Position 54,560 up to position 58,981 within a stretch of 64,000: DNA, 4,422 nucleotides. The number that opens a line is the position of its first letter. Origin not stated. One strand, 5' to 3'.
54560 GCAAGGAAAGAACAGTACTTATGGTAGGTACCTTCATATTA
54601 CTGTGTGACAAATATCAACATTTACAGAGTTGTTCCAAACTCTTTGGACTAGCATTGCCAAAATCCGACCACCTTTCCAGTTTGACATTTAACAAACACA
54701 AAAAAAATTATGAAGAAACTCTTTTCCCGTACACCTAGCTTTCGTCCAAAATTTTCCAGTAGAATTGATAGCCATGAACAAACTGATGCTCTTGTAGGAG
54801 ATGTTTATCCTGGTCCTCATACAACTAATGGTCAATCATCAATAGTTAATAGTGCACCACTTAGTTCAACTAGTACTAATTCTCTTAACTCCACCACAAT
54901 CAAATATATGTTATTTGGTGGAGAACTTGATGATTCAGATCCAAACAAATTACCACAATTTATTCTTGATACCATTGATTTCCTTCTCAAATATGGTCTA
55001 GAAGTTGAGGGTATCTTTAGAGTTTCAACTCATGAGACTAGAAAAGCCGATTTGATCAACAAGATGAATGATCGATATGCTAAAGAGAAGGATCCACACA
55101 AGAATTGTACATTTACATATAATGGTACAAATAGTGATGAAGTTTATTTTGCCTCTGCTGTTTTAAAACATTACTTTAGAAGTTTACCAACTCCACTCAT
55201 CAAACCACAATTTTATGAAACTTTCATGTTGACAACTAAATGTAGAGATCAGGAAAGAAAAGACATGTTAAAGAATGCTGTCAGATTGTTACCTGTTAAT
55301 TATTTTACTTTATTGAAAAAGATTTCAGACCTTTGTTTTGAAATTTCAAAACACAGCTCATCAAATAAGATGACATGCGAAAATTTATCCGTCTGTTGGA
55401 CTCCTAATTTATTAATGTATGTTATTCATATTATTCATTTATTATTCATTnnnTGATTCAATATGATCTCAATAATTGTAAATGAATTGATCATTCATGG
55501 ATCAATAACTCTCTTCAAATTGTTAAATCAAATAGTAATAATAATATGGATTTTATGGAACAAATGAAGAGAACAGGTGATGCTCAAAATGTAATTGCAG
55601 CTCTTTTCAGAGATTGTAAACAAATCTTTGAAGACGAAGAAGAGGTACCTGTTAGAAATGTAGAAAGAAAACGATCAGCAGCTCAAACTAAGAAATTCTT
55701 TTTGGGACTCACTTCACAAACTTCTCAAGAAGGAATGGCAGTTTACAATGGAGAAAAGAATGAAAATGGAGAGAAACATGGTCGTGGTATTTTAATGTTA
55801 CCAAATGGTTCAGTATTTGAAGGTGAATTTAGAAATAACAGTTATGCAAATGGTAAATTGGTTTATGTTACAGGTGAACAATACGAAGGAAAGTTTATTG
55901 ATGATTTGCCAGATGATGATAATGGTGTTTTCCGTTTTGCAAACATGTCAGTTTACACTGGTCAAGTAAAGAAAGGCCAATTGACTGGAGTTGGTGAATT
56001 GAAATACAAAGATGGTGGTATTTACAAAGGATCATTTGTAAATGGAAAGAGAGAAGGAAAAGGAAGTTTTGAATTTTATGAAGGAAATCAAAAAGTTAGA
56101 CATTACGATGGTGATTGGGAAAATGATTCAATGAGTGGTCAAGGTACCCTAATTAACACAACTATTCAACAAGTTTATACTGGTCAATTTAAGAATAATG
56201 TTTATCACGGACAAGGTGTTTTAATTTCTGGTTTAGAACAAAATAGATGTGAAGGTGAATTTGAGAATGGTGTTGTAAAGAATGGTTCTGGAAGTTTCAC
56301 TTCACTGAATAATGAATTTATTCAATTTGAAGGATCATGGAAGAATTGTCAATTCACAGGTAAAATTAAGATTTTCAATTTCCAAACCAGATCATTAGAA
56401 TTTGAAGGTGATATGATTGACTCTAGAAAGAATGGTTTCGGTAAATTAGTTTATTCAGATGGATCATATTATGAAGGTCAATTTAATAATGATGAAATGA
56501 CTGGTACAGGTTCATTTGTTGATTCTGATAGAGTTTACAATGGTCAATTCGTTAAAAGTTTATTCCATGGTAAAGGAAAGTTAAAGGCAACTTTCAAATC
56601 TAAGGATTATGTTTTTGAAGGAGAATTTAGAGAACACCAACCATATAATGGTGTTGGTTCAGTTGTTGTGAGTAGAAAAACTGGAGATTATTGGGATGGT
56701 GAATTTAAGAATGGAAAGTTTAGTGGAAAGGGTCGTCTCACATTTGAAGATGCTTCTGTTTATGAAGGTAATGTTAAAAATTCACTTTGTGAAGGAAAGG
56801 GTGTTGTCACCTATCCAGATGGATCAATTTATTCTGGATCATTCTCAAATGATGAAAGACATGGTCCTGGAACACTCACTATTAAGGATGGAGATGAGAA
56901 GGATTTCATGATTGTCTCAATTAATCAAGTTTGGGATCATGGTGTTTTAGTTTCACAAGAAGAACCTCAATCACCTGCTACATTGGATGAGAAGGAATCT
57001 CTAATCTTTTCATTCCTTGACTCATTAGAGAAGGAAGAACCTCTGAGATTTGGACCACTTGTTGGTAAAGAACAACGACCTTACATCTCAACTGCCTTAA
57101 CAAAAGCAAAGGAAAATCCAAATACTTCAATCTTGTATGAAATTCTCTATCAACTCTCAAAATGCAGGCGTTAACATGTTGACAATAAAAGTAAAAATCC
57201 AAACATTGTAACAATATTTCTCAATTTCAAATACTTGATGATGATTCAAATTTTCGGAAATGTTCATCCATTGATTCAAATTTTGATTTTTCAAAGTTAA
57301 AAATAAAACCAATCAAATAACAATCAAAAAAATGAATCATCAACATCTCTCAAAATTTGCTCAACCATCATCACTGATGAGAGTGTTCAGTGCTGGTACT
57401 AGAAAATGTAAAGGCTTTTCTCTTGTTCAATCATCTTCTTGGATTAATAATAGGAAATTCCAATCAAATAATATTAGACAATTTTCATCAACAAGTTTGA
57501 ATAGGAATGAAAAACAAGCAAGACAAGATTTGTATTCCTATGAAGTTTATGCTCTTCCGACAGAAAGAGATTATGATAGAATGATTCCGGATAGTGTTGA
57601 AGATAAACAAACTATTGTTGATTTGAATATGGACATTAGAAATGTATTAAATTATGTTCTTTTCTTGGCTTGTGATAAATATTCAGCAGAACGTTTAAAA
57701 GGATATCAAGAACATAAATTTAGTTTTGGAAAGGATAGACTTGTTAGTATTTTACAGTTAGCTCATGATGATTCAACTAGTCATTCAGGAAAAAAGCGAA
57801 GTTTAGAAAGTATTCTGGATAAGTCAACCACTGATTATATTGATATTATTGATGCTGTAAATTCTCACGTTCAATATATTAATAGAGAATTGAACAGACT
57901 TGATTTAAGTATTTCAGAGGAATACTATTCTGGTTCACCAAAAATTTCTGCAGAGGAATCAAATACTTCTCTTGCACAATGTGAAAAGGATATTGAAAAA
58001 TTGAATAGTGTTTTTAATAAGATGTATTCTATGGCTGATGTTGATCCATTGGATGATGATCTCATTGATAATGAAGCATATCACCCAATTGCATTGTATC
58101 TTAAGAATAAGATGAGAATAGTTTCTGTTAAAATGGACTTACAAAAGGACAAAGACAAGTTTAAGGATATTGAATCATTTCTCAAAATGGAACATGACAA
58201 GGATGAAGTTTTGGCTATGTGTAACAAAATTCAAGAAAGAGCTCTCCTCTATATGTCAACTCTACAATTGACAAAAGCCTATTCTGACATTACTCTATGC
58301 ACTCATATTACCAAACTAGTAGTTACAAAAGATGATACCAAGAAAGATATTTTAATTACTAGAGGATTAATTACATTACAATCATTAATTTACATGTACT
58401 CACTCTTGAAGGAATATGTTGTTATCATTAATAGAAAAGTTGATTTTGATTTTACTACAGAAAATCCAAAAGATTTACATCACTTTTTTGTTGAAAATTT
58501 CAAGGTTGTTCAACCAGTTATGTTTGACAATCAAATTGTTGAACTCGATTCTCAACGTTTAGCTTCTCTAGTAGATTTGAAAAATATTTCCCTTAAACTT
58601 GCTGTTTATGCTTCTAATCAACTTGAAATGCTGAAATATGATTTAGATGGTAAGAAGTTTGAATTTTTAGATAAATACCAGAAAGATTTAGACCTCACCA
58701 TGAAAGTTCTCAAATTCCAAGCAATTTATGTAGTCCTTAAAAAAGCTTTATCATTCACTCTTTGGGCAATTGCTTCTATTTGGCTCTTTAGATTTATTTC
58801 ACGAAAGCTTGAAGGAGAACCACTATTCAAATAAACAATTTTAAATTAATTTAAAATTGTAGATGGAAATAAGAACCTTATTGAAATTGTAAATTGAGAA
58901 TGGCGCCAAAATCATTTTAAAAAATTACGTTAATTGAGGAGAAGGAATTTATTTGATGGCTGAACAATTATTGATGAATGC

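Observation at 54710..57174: Adjacent RhoGAP and MORN-repeat ORFs are probably one spliced gene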

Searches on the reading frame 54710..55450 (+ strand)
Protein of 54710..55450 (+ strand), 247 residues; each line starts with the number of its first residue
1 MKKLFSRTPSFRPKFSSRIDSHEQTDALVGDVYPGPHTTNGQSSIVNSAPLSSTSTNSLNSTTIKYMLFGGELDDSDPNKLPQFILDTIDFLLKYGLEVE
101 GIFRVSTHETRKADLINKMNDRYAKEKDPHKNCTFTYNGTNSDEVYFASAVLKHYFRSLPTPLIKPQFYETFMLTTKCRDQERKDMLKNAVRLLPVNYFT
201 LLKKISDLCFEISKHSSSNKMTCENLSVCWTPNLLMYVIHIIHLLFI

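Call 4: search_protein_families(library=pfam, proteins=[window:54710-55450:+], max_evalue=0.01)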
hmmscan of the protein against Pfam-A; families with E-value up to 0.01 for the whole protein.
seq(247 aa): 1 family
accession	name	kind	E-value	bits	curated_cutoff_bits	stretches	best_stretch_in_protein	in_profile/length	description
PF00620.32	RhoGAP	-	2.9e-31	108.8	24.5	1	82-235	1-144/148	RhoGAP domain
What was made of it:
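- ORF1 alone already matches 144 of 148 positions of Pfam RhoGAP (call 4). Pfam RhoGAP is 144/148 complete in ORF1 alone (call 4).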

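Call 45: search_protein_representatives(protein=window:54710-55414:+)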
Query: 235 residues. Proteins with E-value up to 0.001 (for the whole library): 3367; up to 1e-10: 132; up to 1e-30: 2. The best 150 are listed.
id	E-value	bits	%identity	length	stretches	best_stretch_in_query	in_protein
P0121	1.6e-153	524.9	100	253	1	1-235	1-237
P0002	6.0e-58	212.3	55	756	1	2-235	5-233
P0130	1.6e-24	103.0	27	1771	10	65-191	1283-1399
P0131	1.9e-21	92.9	31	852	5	66-189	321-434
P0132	4.4e-19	85.2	30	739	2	80-235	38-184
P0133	4.7e-19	85.1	30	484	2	67-234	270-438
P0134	9.3e-19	84.1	37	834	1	75-235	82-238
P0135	3.9e-18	82.0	27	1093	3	81-235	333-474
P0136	4.5e-18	81.8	30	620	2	81-235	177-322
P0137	6.2e-17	78.1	31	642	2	66-235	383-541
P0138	1.2e-16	77.2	31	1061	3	62-235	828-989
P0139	1.2e-16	77.2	30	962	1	39-235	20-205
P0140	1.2e-16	77.1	32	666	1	56-235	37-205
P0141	1.7e-16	76.7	34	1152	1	53-235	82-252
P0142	9.9e-16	74.2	36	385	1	67-235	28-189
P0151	1.8e-14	70.0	32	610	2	62-180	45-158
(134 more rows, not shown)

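Call 57: search_protein_families(library=pfam, proteins=[P0134, P0151], max_evalue=0.01)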
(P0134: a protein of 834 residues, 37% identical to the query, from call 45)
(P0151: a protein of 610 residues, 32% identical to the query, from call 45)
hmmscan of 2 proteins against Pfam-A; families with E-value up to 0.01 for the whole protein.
P0134 (834 aa): 2 families
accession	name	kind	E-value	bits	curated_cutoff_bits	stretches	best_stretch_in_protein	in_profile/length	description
PF02493.26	MORN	-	7.8e-50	164.2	22.5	7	565-587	1-23/23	MORN repeat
PF00620.32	RhoGAP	-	3.3e-34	118.3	24.5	1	89-240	1-146/148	RhoGAP domain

P0151 (610 aa): 2 families
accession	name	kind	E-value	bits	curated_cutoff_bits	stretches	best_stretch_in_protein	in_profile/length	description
PF00620.32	RhoGAP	-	2.1e-33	115.7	24.5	2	64-166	1-96/148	RhoGAP domain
PF02493.26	MORN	-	9.1e-33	110.6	22.5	5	421-442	1-22/23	MORN repeat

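Call 58: list_cluster_members(proteins=[P0134, P0151, P0002, P0001])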
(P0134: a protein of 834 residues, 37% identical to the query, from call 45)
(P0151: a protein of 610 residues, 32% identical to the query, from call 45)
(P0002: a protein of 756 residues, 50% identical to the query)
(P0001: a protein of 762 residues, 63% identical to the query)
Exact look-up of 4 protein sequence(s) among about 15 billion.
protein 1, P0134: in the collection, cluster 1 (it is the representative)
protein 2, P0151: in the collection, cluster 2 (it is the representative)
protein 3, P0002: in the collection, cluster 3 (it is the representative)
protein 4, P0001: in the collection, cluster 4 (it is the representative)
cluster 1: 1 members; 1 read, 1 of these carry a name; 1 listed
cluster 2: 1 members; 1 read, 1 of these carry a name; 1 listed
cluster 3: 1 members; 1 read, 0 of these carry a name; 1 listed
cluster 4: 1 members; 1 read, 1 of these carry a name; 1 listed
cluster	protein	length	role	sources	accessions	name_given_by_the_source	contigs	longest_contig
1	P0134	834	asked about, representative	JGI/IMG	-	hypothetical protein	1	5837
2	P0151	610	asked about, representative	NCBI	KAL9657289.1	hypothetical protein ABK040_011509 [Willaertia magna]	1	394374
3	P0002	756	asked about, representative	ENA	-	-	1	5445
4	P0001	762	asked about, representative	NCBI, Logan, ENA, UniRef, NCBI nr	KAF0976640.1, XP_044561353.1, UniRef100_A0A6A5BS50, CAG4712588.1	hypothetical protein FDP41_004539 [Naegleria fowleri] | Rho-GAP domain-containing protein n=1 Tax=Naegleria fowleri TaxID=5763 ... | uncharacterized protein FDP41_004539 [Naegleria fowleri]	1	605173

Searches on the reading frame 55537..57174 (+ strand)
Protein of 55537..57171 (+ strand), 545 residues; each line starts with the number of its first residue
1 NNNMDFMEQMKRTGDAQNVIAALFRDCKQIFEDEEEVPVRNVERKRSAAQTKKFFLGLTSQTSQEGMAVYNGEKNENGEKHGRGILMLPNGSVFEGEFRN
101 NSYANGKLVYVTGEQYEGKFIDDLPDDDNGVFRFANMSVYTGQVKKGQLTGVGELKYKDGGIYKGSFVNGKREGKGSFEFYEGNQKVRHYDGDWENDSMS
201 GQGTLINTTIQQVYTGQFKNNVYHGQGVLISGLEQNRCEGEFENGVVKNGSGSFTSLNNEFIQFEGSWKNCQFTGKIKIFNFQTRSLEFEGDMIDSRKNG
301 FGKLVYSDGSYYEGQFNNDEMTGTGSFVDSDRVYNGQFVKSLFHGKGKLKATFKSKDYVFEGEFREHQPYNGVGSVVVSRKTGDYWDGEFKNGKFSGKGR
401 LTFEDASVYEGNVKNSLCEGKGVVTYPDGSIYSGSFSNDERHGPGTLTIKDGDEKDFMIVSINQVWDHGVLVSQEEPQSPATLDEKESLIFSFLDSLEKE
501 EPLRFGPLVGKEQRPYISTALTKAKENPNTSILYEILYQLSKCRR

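Call 4: search_protein_families(library=pfam, proteins=[window:55546-57171:+], max_evalue=0.01)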
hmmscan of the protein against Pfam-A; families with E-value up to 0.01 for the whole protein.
seq(542 aa): 1 family
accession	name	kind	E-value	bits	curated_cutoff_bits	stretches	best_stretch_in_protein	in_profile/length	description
PF02493.26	MORN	-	5.6e-45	149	22.5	5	429-450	1-22/23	MORN repeat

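Call 14: find_encoding_contigs(protein=window:55546-57174:+, flank=3000, max_places=4)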
Protein window:55546-57174:+ (542 aa): no gene with exactly this product is on record in the collection.

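Call 28: search_protein_families(library=pfam, proteins=[window:55537-57171:+], max_evalue=1)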
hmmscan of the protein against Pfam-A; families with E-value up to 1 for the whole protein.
window:55537-57171:+ (545 aa): 1 family
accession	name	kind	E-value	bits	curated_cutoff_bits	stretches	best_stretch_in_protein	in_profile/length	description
PF02493.26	MORN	-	1.5e-44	147.6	22.5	11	432-453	1-22/23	MORN repeat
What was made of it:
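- Checked: The MORN count is 11 Pfam stretches at E<=1 (call 28).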

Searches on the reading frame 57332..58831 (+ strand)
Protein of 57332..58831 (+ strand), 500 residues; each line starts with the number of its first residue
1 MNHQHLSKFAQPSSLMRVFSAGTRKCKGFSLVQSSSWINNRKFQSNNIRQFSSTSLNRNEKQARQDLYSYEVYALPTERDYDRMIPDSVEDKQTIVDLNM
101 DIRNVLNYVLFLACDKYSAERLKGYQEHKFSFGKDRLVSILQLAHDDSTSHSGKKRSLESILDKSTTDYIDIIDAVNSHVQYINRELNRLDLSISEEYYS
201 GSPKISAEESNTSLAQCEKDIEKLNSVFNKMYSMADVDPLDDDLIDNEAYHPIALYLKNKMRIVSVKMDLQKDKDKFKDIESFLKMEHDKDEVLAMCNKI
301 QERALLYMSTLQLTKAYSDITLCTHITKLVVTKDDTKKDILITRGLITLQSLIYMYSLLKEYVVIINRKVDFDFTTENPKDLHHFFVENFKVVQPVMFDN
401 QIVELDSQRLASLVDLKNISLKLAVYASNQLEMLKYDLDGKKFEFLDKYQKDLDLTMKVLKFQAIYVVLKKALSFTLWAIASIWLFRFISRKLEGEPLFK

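Call 43: find_encoding_contigs(protein=P0123, flank=10000, max_places=3)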
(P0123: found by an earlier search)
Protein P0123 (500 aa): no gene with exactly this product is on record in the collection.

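Call 44: find_encoding_contigs(protein=P0124, flank=10000, max_places=3)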
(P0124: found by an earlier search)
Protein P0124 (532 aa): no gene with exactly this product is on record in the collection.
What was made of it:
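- Tried and rejected: They are not on record (calls 43, 44).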
